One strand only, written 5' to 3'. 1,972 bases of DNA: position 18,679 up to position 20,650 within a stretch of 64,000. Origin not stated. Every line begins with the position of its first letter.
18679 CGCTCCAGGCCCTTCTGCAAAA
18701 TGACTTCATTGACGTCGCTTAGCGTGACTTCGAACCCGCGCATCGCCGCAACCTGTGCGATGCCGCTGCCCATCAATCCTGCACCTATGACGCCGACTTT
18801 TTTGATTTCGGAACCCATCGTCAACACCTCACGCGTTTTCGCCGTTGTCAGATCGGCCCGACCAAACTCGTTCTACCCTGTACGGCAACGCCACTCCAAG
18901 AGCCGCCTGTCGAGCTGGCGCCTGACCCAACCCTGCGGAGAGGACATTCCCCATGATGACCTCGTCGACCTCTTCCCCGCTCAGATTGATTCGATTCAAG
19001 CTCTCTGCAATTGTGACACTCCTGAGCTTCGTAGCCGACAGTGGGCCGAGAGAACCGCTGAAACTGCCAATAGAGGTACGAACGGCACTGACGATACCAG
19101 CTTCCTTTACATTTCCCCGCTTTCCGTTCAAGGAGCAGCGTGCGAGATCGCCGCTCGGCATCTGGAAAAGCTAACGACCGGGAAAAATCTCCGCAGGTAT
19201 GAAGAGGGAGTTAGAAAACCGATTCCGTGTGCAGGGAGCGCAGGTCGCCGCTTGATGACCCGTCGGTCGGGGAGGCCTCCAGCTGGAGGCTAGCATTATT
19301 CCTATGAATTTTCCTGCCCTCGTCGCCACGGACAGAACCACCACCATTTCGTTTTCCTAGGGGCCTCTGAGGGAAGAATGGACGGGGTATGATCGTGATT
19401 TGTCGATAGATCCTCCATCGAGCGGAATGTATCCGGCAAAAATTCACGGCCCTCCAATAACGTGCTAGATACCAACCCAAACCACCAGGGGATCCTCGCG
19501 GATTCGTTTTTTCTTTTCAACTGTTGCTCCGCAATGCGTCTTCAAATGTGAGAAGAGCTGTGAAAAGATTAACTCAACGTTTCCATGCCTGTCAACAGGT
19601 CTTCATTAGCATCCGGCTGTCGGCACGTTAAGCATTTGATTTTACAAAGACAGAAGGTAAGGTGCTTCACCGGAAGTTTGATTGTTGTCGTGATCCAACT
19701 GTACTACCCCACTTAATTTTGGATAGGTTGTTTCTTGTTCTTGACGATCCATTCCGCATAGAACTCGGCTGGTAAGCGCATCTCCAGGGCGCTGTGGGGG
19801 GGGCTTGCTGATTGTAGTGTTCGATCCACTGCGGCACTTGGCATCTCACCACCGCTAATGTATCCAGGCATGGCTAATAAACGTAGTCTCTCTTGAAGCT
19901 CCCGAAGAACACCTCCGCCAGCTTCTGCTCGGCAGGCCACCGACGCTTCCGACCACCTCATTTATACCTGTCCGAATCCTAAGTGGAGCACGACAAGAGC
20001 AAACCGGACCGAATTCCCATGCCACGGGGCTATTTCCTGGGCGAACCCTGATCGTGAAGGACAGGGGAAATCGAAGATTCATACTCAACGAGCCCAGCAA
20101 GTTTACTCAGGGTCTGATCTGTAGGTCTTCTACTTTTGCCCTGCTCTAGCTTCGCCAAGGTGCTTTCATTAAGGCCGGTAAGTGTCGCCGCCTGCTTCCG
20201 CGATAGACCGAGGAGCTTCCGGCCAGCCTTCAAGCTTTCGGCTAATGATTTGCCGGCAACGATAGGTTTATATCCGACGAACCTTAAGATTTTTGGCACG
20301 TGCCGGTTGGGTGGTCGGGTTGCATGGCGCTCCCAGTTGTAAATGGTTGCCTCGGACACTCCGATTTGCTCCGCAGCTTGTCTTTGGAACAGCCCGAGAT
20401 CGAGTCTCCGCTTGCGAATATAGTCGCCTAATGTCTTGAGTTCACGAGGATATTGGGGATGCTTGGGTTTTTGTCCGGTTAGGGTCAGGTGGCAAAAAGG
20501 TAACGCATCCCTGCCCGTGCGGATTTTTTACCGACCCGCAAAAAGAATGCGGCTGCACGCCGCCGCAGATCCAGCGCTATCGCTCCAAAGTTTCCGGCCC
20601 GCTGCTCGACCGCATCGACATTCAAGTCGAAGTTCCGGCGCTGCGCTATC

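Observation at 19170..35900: Lower-GC stress island of about 15 kb bounded by direct repeats of the comM/yifB 3' end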

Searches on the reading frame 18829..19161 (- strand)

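Call 95: search_protein_families(library=pfam, proteins=[window:18829-19161:-], max_evalue=0.05)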
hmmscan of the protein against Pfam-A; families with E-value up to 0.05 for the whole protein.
window:18829-19161:- (110 aa): 1 family
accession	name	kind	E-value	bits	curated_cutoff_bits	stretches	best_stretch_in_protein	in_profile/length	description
PF00108.29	Thiolase_N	-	1.1e-17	64.7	26.4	1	23-96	3-76/260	Thiolase, N-terminal domain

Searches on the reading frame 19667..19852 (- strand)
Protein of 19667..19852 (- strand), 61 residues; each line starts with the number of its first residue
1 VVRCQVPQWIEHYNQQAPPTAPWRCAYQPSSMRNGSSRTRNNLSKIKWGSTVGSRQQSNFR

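Call 95: search_protein_families(library=pfam, proteins=[window:19667-19852:-], max_evalue=0.05)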
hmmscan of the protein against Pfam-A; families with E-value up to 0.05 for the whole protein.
window:19667-19852:- (61 aa): 1 family
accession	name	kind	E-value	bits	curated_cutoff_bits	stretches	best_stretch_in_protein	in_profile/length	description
PF13683.12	rve_3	-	0.024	14.8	26.5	1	2-18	42-58/67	Integrase core domain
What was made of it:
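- Checked: The 'transposase tail' has only weak support (rve_3 E = 0.024, about 19667-19852, call 95).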

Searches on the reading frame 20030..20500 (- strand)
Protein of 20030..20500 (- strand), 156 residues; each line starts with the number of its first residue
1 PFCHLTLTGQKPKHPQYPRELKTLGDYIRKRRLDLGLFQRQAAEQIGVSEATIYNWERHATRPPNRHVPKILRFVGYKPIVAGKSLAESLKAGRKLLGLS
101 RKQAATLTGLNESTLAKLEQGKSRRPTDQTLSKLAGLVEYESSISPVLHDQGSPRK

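Call 10: search_protein_families(library=pfam, proteins=[window:20030-20500:-], max_evalue=0.01)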
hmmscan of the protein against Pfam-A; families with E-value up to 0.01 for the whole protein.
window:20030-20500:- (156 aa): 15 families
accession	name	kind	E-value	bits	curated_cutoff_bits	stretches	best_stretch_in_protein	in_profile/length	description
PF01381.28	HTH_3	-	3.9e-20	72.1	23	2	90-135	1-45/55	Helix-turn-helix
PF13560.12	HTH_31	-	3.8e-17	62.8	27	2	24-76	2-55/64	Helix-turn-helix domain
PF12844.13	HTH_19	-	4.7e-08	33.3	30.2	1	88-138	2-51/64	Helix-turn-helix domain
PF13443.12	HTH_26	-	6.6e-07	29.9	22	1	100-135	12-47/63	Cro/C1-type HTH DNA-binding domain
PF20432.4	Xre-like-HTH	-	8.9e-07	29.6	25.8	1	89-129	14-52/63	Antitoxin Xre-like helix-turn-helix domain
PF13384.12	HTH_23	-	6e-06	26.4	24.6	0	39-58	20-39/50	Homeodomain-like domain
PF13413.12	HTH_25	-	6.8e-06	26.3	24.6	1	90-123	2-35/62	Helix-turn-helix domain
PF15731.11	MqsA_antitoxin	-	1.2e-05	25.9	30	0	25-76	71-121/131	Antitoxin component of bacterial toxin-antitoxin system, MqsA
PF13518.12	HTH_28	-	3.8e-05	24.1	25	0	39-58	15-34/52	Helix-turn-helix domain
PF08281.18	Sigma70_r4_2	-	0.00013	21.9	25.7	0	94-115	22-43/54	Sigma-70, region 4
PF00376.29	MerR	-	0.00033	20.8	28.2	0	41-59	4-22/38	MerR family regulatory protein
PF13744.12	HTH_37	-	0.0007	19.8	27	0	86-125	19-58/80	Helix-turn-helix domain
PF13551.12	HTH_29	-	0.0011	19.4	28.1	0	39-56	15-32/64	Winged helix-turn helix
PF12728.13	HTH_17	-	0.0078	16.9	27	0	41-56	6-21/51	Helix-turn-helix domain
PF13542.12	HTH_Tnp_ISL3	-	0.009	15.9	27.4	0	40-59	30-49/51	Helix-turn-helix domain of transposase family ISL3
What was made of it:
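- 20030..20503 (-): XRE-family gene with two HTH domains, the terminal gene of a serine-recombinase element. Its start codon is TTA here, against TTG in relatives. HTH_3 4e-20 and HTH_31 4e-17 (call 10).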

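Call 39: find_related_loci(query=window:20030-20500:-, collection=viral_contigs, flank=10000)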
Query window:20030-20500:- (156 aa) in viral_contigs; peptide patterns used: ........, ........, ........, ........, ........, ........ (x = any residue, [..] = any of these).
24 stretches matched a pattern, but none encodes a relative of the query by tblastn (E <= 1e-3).

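Call 45: search_protein_families(library=ncbifam, proteins=[window:20030-20500:-], max_evalue=0.01)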
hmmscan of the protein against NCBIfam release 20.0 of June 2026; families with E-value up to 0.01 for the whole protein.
window:20030-20500:- (156 aa): 15 families
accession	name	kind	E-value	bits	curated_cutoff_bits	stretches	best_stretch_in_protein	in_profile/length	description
TIGR03830.1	CxxCG_CxxCG_HTH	subfamily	1.6e-13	50.6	61.8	2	25-74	67-115/127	type II TA system antitoxin MqsA family protein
TIGR03070.1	couple_hipB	subfamily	2.1e-13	50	71.65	2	23-72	2-51/58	type II toxin-antitoxin system Y4mF family antitoxin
NF007257.0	PRK09706.1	subfamily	2.6e-13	49.9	101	2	22-66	4-48/135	transcriptional repressor DicA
NF041951.1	phage_RstR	subfamily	2.1e-10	40.8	80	2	85-137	2-53/108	RstR family transcriptional repressor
NF040522.1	VC1465_fam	subfamily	5.6e-09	36.1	70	1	28-75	1-47/111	VC1465 family Xer recombination activation factor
NF007408.0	PRK09943.1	equivalog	1.6e-08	34.3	211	1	86-149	8-68/185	HTH-type transcriptional regulator PuuR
NF006015.0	PRK08154.1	subfamily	7.7e-08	31.8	204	1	85-123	30-68/314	anaerobic benzoate catabolism transcriptional regulator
TIGR00270.2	TIGR00270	equivalog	5.2e-07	29.6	110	0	25-72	77-124/159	multiprotein bridging factor aMBF1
NF007271.0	PRK09726.1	equivalog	0.00012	22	79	0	24-72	13-61/88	type II toxin-antitoxin system antitoxin HipB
NF033546.1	transpos_IS21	equivalog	0.00029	20.5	160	0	32-65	4-39/294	IS21 family transposase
NF052239.1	antitox_spr1629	equivalog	0.00054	19.2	335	0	25-70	4-49/377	spr1629 family repressor/antitoxin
NF046037.1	carphisopro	domain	0.00061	19.9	38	1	39-73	11-44/54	carph-isopro domain-containing protein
NF007481.0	PRK10072.1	equivalog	0.0017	18.8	110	0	32-82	42-91/96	HTH-type transcriptional regulator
NF058600.1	TransRegSco1979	equivalog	0.0032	16.6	350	0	24-76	9-61/280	Sco1979 family transcriptional regulator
TIGR02612.1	mob_myst_A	hypoth_equivalog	0.0038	17.1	122.6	0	92-121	32-61/150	mobile mystery protein A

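Call 86: search_protein_families(library=phrogs, proteins=[window:20030-20500:-], max_evalue=0.01)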
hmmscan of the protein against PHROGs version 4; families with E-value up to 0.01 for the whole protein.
window:20030-20500:- (156 aa): 46 families (the best 25 are shown)
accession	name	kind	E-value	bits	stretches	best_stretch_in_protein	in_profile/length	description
phrog_8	-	transcription regulation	1e-14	55.7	2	22-74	160-207/346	transcriptional regulator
phrog_3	-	transcription regulation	6.9e-13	50.1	2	18-75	83-137/430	transcriptional repressor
phrog_4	-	transcription regulation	1.1e-12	48.7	2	22-76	135-185/400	transcriptional repressor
phrog_2328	-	transcription regulation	1.1e-11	45.6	2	22-71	14-63/128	transcriptional repressor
phrog_2104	-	unknown function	1.4e-11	45.5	2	28-81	44-96/103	-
phrog_5823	-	transcription regulation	2.1e-11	44.6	1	84-136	5-57/404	transcriptional regulator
phrog_7241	-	transcription regulation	1.1e-10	42.6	1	89-137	65-112/122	transcriptional regulator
phrog_2439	-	transcription regulation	4e-10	40.1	2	20-77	4-61/367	transcriptional regulator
phrog_6288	-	unknown function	5.5e-10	40.3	1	86-154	30-98/322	-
phrog_955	-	DNA, RNA and nucleotide metabolism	3e-09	37.8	2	10-58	11-59/142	HTH DNA binding protein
phrog_4836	-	transcription regulation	6.7e-09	36.6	1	24-63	76-115/194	CII-like regulator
phrog_7950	-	transcription regulation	1.8e-08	35.3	1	20-59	4-43/68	transcriptional repressor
phrog_6962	-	unknown function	4e-08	34.4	1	28-64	6-42/73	-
phrog_14076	-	transcription regulation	5.3e-08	34.3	0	88-127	16-56/86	transcriptional regulator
phrog_11187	-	transcription regulation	8.9e-08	32.8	1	27-58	11-42/63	transcriptional regulator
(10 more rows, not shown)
